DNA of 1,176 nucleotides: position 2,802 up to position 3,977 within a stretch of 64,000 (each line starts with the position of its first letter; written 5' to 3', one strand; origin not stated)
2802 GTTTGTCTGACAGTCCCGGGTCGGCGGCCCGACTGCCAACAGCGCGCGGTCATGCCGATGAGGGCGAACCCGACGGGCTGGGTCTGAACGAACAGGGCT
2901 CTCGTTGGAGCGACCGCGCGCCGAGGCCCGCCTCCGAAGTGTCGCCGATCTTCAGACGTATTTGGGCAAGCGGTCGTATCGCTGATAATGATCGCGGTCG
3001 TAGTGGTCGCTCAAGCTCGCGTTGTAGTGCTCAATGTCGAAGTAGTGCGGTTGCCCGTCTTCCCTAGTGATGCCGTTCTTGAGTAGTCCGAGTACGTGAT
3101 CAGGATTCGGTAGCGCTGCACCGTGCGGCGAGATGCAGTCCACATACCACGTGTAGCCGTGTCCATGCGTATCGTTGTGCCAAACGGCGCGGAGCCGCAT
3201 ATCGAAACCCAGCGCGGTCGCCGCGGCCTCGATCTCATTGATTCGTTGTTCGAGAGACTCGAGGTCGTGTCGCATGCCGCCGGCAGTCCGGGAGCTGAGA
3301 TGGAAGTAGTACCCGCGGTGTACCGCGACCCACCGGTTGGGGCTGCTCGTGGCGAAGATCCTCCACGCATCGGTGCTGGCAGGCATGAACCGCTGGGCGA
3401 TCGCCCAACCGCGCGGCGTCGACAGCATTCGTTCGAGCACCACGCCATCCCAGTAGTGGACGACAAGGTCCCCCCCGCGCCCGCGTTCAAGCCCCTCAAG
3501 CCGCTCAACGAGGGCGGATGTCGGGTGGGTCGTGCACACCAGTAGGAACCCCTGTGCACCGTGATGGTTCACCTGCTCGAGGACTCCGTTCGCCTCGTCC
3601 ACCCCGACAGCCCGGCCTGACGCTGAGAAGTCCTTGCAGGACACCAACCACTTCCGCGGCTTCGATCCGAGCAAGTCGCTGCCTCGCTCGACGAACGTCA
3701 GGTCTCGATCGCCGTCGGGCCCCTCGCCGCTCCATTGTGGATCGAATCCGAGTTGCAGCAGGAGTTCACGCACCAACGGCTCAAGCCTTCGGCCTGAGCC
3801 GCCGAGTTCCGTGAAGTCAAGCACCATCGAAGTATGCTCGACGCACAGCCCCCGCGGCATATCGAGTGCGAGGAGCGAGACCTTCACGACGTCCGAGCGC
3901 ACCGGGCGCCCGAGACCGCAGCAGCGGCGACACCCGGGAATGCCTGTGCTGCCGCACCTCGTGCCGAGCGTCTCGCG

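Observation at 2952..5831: Divergent pair of Mrr-type nuclease-domain fusion proteins in an AT-richer islet: candidate undescribed defence system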

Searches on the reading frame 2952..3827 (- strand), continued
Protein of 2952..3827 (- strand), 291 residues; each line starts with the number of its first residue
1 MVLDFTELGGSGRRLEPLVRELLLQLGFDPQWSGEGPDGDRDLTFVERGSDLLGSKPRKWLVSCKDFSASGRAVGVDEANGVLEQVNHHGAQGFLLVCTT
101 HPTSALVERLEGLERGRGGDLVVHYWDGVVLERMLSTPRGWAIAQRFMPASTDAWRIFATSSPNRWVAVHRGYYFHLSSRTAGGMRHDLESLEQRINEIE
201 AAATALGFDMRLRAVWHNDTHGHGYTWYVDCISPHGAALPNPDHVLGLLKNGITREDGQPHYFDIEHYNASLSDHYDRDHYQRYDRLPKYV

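Call 41: find_related_loci(query=A2, collection=viral_contigs, flank=10000)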
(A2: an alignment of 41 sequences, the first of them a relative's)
Query A2 (291 aa) in viral_contigs; peptide patterns used: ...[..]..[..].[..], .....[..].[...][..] (x = any residue, [..] = any of these).
99 stretches matched a pattern; 14 encode a relative of the query (tblastn E <= 1e-3); 14 distinct loci.
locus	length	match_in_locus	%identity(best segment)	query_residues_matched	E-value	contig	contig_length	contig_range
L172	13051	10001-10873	44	3-291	5e-74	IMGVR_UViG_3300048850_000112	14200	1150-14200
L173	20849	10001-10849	39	2-286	1e-65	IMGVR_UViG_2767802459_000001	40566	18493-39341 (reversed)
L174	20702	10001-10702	34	2-232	9e-42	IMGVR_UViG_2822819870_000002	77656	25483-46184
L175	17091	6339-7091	34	2-249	4e-42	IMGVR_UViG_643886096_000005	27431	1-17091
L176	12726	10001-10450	30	2-151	5e-16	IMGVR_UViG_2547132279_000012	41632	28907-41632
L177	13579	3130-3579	30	2-151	5e-16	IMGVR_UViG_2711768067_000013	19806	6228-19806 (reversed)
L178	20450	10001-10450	27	7-156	9e-15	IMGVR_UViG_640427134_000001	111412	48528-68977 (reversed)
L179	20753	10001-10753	34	2-249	3e-42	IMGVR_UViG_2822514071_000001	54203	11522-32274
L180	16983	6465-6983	29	2-162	2e-13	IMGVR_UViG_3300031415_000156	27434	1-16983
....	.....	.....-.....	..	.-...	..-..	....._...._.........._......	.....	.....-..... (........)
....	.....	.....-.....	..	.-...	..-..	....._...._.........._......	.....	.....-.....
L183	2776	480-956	30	2-156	5e-12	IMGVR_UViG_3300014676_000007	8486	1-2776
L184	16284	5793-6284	25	2-156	2e-9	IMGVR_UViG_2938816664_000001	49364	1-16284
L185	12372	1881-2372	25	2-156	4e-9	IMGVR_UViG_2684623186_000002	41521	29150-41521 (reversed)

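Call 73: search_protein_families(library=pfam, alignment_id=A6, max_evalue=0.00001)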
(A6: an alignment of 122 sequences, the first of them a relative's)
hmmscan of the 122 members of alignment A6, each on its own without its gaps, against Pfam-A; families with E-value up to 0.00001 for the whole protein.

A. member 1, L167:1453-3804:+ (784 aa): 2 families
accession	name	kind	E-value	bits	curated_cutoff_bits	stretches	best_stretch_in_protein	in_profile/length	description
PF20720.3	nSTAND3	-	6.1e-36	123.9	27.2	1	199-356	1-153/155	Novel STAND NTPase 3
PF04471.18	Mrr_cat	-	3.5e-08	34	21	1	32-91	2-62/115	Restriction endonuclease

B. families by the number of members that match (of 122 scanned): 75 families (the first 25 are shown)
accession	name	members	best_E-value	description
PF00589.27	Phage_integrase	3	5.5e-34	Phage integrase family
PF20720.3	nSTAND3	2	7.5e-47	Novel STAND NTPase 3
PF22187.2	DUF6946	2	1.1e-19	Domain of unknown function (DUF6946)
PF13152.11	DUF3967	2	2.7e-15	Protein of unknown function (DUF3967)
PF00583.31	Acetyltransf_1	2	1.4e-13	Acetyltransferase (GNAT) family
PF13508.13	Acetyltransf_7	2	1.1e-10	Acetyltransferase (GNAT) domain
PF04471.18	Mrr_cat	2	2.7e-10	Restriction endonuclease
PF13673.13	Acetyltransf_10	2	2.1e-09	Acetyltransferase (GNAT) domain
PF09509.15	Hypoth_Ymh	2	2.8e-09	Protein of unknown function (Hypoth_ymh)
PF08445.16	FR47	2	1.2e-06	FR47-like protein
PF01964.24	ThiC_Rad_SAM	1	7.3e-189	Radical SAM ThiC family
PF02384.22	N6_Mtase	1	6.1e-107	N-6 DNA Methylase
PF13252.12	Phage_capsid_3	1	1.9e-87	Phage capsid protein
PF16873.10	AbiGii_2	1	7.4e-74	Putative abortive phage resistance protein AbiGii toxin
PF18722.6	MazG_C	1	1.1e-70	MazG C-terminal domain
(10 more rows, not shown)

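Call 74: search_protein_families(library=padloc, alignment_id=A6, max_evalue=0.00001)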
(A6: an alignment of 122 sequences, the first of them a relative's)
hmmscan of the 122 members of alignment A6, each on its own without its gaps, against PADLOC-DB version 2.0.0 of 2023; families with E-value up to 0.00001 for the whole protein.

A. member 1, L167:1453-3804:+ (784 aa): 3 families
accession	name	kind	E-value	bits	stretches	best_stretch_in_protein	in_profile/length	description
PDLC05079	PDC-S73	-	1.7e-117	392.2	1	27-779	1-750/752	-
PDLC02400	Aga_TIR-PNTD1-PNTD2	-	2.9e-33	113.1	1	27-187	1-159/639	Class I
PDLC02416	Aga_REase-TIR-PNTD1-PNTD2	-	1.6e-23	81.2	1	27-182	1-139/572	Class I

B. families by the number of members that match (of 122 scanned): 106 families (the first 25 are shown)
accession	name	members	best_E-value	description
PDLC02199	IetS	2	3.9e-262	-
PDLC05079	PDC-S73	2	2e-161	-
PDLC02197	IetS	2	4.5e-119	-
PDLC02200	IetS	2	4.9e-74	-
PDLC02202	IetS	2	9.5e-68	-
PDLC04134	mad2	2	1.1e-46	mads_2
PDLC02400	Aga_TIR-PNTD1-PNTD2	2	5.3e-38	Class I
PDLC02416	Aga_REase-TIR-PNTD1-PNTD2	2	7.2e-27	Class I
PDLC02164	Avs2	1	1.2e-199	-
PDLC04786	PDC-S01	1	1.4e-184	-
PDLC03022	MTase_I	1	4.8e-133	Type I methyltransferase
PDLC02162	Avs2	1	5e-132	-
PDLC03027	MTase_I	1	2.8e-131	Type I methyltransferase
PDLC02332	AbiGii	1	4.4e-120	AbiGii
PDLC04788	PDC-S01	1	7.2e-118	-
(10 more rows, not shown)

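Call 76: search_dna_similar(query=window:2955-3827:-, collection=plasmids, mode=protein, max_rows=12)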
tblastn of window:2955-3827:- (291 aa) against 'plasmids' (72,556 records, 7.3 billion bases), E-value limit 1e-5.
Records with a match: 2; places in all: 2; records where one place covers at least 80% of the query: 0.
Best place of each record, by identity: <60% 2.
By first word of the organism name: Rhizobium 1; Sinorhizobium 1.
By predicted mobility (MOB-suite, as given by PLSDB): non-mobilizable 1; conjugative 1.
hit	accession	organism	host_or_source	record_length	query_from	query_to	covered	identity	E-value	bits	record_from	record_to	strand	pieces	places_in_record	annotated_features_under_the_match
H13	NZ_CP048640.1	Rhizobium oryzihabitans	cell,root,the root of rice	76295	3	164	56%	31.8%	6e-7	58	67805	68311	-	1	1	restriction endonuclease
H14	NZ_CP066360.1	Sinorhizobium meliloti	Medicago lupulina L.,nodules of ...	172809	34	105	25%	37.5%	7e-7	58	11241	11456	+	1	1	restriction endonuclease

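Call 82: search_protein_families(library=phrogs, proteins=[window:2955-3827:-], max_evalue=0.1)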
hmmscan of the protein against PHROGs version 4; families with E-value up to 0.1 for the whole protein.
window:2955-3827:- (291 aa): 0 families

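Call 84: search_protein_families(library=pfam, proteins=[P0065, P0086, P0089], max_evalue=0.01)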
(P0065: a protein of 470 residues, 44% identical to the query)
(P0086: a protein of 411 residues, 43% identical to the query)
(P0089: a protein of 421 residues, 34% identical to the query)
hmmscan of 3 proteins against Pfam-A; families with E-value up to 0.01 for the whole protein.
P0065 (470 aa): 1 family
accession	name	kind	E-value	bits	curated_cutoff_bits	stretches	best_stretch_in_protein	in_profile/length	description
PF04471.18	Mrr_cat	-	5.9e-10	39.7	21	1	10-100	5-88/115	Restriction endonuclease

P0086 (411 aa): 0 families

P0089 (421 aa): 2 families
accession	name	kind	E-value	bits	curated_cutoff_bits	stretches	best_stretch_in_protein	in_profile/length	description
PF04471.18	Mrr_cat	-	8.5e-10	39.2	21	1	16-117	6-100/115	Restriction endonuclease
PF18166.6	pP_pnuc_2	-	0.00072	20.1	25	1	306-407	9-121/122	Predicted pPIWI-associating nuclease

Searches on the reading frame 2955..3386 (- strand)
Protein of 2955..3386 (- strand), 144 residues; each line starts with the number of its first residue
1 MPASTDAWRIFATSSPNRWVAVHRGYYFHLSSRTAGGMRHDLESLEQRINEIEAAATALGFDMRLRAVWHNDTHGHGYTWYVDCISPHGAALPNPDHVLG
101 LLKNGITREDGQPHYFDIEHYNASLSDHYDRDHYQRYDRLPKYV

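Call 52: find_homologous_proteins(query=A4, max_evalue=0.01)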
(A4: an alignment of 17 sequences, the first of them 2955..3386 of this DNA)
Query A4 (17 sequences) (144 aa, profile of the alignment): 25 proteins with E <= 0.01 among 1154 candidates.
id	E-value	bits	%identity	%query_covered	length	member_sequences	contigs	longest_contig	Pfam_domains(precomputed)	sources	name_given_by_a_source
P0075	3.7e-47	178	59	100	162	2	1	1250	-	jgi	-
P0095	7.0e-43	164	31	100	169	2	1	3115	-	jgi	jgi:hypothetical protein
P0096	2.1e-37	147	30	91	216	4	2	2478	-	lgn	-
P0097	1.7e-35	140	38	80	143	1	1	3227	-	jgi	jgi:hypothetical protein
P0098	1.2e-33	134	27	96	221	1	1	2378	-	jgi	jgi:hypothetical protein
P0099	2.6e-33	133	28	94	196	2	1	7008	-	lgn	-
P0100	3.6e-32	130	28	94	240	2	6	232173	-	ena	-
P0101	1.7e-31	127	25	95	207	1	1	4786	-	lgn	-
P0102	2.0e-31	127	25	96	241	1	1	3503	-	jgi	jgi:hypothetical protein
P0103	7.8e-31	125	29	56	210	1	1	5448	-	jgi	jgi:hypothetical protein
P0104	3.4e-29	120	38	37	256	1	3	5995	-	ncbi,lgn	-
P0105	5.3e-27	113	32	59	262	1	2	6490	PF04471.19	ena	-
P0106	1.1e-24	105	28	92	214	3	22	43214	-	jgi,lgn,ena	jgi:hypothetical protein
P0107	1.2e-22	99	27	58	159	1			-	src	-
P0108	2.5e-21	94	28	76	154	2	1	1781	-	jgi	jgi:hypothetical protein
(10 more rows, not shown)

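Call 84: search_protein_families(library=pfam, proteins=[P0106], max_evalue=0.01)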
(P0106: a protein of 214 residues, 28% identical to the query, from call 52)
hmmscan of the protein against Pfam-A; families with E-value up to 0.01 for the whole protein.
P0106 (214 aa): 0 families
